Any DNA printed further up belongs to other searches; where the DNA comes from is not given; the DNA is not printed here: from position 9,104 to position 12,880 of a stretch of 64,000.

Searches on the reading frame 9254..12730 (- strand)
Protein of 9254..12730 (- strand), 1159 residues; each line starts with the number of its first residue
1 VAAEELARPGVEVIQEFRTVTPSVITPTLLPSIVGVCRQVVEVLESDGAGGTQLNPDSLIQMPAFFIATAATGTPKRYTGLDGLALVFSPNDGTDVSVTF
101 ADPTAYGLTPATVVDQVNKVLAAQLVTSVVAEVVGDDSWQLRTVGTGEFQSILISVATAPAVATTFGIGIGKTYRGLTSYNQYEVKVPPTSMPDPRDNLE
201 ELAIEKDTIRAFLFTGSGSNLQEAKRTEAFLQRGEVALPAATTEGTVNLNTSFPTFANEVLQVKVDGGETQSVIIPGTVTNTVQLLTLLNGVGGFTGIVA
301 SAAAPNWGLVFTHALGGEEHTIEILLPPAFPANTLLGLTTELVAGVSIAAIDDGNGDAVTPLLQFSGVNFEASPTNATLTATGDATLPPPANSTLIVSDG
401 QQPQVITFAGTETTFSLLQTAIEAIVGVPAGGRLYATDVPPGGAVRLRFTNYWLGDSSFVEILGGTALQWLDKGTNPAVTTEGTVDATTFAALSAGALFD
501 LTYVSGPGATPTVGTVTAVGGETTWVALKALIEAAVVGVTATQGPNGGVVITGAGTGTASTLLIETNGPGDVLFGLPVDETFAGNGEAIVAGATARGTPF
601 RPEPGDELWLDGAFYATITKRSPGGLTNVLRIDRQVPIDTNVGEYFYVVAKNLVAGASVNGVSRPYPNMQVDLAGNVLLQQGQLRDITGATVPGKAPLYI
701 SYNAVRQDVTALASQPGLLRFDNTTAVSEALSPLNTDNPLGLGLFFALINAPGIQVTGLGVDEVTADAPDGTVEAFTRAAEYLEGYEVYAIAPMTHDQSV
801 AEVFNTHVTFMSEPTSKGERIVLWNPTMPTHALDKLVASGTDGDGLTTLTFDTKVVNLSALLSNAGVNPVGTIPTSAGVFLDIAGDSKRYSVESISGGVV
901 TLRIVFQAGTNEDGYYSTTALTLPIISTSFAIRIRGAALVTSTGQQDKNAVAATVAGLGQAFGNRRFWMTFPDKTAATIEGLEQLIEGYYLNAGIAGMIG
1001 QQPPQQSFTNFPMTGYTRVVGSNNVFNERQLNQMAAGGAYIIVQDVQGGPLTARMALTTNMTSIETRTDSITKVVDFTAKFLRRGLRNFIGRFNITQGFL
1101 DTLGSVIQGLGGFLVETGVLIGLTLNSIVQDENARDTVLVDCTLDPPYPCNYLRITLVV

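Call 13: search_protein_families(library=pfam, proteins=[window:9254-12730:-], max_evalue=0.001)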
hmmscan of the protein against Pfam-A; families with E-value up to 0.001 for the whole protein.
window:9254-12730:- (1159 aa): 0 families

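Call 14: search_protein_families(library=phrogs, proteins=[window:9254-12730:-], max_evalue=0.001)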
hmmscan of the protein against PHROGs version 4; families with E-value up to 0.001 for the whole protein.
window:9254-12730:- (1159 aa): 1 family
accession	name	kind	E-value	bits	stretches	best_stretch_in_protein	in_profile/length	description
phrog_279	-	tail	2.3e-08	34.3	1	984-1159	302-482/489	tail sheath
